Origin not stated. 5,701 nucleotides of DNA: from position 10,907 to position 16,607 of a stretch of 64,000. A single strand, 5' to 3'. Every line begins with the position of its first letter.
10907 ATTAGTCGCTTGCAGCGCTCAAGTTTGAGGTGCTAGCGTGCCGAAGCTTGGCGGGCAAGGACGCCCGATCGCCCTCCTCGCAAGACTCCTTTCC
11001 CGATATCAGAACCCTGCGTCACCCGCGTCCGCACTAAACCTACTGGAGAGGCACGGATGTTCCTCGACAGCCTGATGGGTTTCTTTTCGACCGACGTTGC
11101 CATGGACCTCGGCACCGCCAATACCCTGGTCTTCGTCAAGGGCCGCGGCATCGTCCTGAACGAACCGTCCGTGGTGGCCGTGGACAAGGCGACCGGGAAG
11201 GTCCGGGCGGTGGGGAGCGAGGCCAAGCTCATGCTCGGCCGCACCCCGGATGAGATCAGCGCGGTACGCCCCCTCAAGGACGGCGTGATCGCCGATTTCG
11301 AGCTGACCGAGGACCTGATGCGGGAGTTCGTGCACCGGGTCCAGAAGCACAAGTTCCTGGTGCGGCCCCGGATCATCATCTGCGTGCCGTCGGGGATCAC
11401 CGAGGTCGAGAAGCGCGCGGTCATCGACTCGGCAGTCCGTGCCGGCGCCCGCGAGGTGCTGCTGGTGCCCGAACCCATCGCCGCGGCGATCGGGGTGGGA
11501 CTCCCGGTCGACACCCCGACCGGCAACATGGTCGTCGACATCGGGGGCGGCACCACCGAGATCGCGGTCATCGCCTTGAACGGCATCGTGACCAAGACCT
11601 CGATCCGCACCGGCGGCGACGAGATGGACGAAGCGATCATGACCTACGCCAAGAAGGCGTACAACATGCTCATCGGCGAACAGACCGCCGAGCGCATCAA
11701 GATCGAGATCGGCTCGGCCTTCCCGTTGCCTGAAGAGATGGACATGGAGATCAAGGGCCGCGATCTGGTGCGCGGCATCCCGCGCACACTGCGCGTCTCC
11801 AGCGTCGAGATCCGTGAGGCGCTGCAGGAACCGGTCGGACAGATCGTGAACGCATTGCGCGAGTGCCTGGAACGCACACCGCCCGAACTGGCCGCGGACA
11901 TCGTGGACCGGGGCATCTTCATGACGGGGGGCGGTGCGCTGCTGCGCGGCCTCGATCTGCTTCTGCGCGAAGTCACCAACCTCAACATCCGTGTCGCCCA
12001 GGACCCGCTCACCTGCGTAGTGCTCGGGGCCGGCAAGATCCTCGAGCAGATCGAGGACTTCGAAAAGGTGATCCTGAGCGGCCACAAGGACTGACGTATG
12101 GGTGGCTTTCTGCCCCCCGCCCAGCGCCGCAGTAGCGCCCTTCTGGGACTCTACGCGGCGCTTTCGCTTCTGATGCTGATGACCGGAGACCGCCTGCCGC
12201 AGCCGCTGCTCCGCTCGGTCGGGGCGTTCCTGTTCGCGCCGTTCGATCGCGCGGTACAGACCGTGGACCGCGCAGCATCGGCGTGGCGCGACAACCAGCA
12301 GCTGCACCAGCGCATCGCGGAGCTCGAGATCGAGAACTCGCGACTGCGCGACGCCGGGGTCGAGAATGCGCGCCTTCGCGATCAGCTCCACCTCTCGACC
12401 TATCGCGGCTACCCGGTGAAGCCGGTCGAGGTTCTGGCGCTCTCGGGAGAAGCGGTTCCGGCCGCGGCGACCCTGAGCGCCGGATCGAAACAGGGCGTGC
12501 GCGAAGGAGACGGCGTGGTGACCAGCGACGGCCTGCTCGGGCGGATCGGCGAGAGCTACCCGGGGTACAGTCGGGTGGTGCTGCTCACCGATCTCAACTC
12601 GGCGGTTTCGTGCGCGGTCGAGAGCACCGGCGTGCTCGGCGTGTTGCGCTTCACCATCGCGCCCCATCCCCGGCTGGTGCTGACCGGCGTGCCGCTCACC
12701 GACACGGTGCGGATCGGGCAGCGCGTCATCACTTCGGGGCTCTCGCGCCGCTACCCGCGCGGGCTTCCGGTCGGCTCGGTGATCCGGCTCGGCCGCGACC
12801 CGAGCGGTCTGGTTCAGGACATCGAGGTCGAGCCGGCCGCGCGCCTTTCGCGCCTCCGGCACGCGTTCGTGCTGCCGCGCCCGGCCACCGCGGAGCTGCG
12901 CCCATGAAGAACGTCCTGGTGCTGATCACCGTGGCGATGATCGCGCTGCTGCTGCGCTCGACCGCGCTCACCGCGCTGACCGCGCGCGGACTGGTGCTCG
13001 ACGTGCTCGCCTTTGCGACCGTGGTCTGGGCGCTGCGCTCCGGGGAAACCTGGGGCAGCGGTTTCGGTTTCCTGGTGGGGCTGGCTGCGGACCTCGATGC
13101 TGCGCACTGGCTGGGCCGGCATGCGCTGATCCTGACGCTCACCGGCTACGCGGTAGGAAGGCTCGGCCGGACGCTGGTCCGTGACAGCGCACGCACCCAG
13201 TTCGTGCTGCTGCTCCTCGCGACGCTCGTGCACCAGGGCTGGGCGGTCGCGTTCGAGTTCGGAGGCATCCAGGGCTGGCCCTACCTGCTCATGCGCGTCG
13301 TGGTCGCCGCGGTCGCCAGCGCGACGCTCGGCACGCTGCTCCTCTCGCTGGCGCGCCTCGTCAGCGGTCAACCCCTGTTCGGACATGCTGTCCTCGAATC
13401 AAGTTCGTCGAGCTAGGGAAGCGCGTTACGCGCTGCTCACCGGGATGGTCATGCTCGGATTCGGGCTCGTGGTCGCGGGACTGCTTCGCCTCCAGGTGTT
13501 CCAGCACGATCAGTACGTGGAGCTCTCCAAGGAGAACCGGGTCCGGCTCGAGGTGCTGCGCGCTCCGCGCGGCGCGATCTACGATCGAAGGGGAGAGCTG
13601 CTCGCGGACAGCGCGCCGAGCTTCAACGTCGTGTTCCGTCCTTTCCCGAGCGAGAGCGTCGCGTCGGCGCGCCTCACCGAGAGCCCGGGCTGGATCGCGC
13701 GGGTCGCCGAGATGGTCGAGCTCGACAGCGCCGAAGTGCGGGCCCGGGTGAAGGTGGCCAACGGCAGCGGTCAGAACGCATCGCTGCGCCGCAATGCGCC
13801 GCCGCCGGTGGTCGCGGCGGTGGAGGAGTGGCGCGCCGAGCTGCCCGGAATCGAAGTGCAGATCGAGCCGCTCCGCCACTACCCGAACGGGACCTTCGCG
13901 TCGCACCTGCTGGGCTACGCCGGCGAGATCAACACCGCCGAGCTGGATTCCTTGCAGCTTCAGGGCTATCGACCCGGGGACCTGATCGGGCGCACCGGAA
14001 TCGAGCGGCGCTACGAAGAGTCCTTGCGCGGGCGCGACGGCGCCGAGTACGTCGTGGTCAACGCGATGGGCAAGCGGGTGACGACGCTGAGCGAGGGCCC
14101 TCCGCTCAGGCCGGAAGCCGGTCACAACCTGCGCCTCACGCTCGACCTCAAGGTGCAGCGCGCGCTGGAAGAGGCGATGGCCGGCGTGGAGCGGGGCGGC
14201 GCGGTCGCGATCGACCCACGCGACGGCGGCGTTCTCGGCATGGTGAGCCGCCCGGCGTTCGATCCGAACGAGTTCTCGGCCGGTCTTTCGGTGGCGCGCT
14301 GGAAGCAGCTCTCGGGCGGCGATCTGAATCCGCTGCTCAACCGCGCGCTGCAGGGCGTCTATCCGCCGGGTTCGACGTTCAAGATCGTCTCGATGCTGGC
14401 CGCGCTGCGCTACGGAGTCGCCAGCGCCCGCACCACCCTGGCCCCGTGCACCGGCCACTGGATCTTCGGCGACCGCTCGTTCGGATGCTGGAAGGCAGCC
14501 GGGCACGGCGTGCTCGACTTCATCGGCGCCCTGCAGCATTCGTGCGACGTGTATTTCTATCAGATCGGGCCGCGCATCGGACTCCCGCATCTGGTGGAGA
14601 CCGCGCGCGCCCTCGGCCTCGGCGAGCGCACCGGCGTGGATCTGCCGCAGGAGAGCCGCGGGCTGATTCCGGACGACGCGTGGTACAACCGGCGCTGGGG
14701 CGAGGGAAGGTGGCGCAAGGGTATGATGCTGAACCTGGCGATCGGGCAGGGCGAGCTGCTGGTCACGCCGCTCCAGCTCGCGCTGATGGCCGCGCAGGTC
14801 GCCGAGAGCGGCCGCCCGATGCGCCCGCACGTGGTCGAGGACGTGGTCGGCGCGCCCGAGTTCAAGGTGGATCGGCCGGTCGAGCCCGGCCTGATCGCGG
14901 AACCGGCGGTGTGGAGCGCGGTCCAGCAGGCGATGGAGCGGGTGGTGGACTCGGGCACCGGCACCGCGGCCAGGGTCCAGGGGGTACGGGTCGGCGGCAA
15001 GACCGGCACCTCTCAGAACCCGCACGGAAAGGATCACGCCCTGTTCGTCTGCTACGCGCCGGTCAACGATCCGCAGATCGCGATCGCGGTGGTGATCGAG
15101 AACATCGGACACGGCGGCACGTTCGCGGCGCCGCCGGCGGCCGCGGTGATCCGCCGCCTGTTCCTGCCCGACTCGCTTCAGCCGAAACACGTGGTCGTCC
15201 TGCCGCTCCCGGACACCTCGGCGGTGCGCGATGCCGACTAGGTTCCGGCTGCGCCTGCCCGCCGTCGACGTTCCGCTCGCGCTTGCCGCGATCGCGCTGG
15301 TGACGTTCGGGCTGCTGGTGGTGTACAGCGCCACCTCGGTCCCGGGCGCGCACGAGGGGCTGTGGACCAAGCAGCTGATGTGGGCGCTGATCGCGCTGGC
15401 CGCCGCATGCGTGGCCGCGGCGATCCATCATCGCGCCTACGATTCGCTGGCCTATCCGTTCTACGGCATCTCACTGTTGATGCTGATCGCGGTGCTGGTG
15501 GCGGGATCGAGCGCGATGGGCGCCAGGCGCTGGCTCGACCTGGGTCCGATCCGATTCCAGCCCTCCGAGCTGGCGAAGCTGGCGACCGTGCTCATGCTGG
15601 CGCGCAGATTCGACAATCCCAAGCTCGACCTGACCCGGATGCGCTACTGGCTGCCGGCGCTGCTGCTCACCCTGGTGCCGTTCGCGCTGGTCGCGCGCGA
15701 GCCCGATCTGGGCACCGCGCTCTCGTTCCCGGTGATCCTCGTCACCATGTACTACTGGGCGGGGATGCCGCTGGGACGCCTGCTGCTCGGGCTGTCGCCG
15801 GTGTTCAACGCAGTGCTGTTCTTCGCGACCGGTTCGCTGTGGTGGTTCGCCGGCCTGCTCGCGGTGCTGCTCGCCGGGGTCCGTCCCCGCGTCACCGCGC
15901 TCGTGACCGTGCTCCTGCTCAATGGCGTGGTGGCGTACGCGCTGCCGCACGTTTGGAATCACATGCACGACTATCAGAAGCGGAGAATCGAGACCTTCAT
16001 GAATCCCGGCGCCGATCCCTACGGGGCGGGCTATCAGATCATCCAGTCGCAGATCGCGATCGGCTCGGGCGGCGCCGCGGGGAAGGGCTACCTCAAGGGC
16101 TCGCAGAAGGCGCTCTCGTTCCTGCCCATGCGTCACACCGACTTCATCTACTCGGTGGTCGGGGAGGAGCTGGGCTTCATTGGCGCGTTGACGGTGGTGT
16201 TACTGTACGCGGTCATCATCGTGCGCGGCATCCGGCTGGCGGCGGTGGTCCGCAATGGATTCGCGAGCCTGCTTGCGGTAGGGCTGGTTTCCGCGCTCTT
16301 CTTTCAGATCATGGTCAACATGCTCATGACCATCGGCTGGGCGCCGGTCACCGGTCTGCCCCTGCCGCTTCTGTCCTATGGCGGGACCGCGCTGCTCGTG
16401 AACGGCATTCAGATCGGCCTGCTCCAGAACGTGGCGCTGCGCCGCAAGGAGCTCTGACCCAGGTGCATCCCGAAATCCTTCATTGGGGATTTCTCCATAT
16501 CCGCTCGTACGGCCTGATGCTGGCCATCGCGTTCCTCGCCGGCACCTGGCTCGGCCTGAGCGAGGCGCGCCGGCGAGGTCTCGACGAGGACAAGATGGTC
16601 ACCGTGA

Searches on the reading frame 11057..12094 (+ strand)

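Call 18: search_protein_families(library=pfam, proteins=[window:11057-12094:+], max_evalue=0.001)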
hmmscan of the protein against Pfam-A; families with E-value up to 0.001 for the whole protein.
window:11057-12094:+ (345 aa): 4 families
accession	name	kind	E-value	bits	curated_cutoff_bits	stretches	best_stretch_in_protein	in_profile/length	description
PF06723.19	MreB_Mbl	-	1.1e-145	485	27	1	12-336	2-326/327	MreB/Mbl protein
PF14450.12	FtsA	-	5e-13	50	31.8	1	158-316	1-112/127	Cell division protein FtsA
PF00012.26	HSP70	-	5.2e-11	41.9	20.6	1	105-203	135-239/599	Hsp70 protein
PF11104.14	PilM_2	-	0.00028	20.4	27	0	158-217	183-236/340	Type IV pilus assembly protein PilM;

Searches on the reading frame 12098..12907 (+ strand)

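Call 18: search_protein_families(library=pfam, proteins=[window:12098-12907:+], max_evalue=0.001)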
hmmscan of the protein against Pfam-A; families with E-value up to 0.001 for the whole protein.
window:12098-12907:+ (269 aa): 1 family
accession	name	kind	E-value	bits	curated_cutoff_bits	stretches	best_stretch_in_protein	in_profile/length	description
PF04085.20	MreC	-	3.1e-34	118.3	28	1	122-259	11-146/147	Rod shape-determining protein MreC, barrel core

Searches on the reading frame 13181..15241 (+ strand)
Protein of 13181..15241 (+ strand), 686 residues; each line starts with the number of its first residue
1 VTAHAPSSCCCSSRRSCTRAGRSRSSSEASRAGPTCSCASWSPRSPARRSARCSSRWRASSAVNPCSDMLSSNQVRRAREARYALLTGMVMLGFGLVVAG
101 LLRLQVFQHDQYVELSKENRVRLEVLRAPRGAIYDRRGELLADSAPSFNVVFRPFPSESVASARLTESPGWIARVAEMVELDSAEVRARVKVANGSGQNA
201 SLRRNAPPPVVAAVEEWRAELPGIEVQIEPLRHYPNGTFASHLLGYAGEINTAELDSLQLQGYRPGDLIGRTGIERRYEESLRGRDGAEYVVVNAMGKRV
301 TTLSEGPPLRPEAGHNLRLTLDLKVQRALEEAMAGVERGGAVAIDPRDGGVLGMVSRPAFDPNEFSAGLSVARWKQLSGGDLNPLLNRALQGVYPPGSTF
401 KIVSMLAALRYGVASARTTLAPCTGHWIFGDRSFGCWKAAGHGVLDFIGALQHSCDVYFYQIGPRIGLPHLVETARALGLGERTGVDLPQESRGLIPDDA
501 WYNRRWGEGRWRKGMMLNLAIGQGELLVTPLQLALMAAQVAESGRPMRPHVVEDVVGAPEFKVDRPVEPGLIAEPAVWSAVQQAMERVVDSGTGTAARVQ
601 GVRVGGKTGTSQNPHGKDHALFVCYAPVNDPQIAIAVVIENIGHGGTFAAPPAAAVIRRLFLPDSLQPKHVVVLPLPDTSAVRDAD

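Call 18: search_protein_families(library=pfam, proteins=[window:13181-15241:+], max_evalue=0.001)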
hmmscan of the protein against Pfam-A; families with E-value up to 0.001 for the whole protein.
window:13181-15241:+ (686 aa): 2 families
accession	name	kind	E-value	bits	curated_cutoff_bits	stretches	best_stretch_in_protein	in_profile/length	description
PF00905.27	Transpeptidase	-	8.6e-63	212.7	22.1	1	339-654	1-295/299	Penicillin binding protein transpeptidase domain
PF03717.20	PBP_dimer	-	1e-39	137.2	24.4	1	127-303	3-179/180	Penicillin-binding Protein dimerisation domain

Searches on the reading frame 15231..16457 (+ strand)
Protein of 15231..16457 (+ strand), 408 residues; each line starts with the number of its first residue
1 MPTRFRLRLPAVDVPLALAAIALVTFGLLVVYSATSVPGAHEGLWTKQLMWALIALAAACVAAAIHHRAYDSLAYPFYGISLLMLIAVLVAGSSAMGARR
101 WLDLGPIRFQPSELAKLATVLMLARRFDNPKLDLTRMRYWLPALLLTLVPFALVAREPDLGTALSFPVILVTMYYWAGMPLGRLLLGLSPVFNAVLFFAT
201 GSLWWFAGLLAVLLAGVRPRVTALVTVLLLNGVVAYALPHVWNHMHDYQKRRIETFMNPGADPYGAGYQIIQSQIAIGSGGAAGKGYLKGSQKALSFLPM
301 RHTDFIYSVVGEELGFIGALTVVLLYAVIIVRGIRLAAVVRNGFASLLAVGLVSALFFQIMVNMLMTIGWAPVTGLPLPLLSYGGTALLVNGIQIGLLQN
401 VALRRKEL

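Call 18: search_protein_families(library=pfam, proteins=[window:15231-16457:+], max_evalue=0.001)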
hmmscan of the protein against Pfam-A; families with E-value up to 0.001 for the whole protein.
window:15231-16457:+ (408 aa): 1 family
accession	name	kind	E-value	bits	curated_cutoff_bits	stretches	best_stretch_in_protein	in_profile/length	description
PF01098.24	FTSW_RODA_SPOVE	-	2.9e-94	316.4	26.4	2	201-406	157-355/356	Cell cycle protein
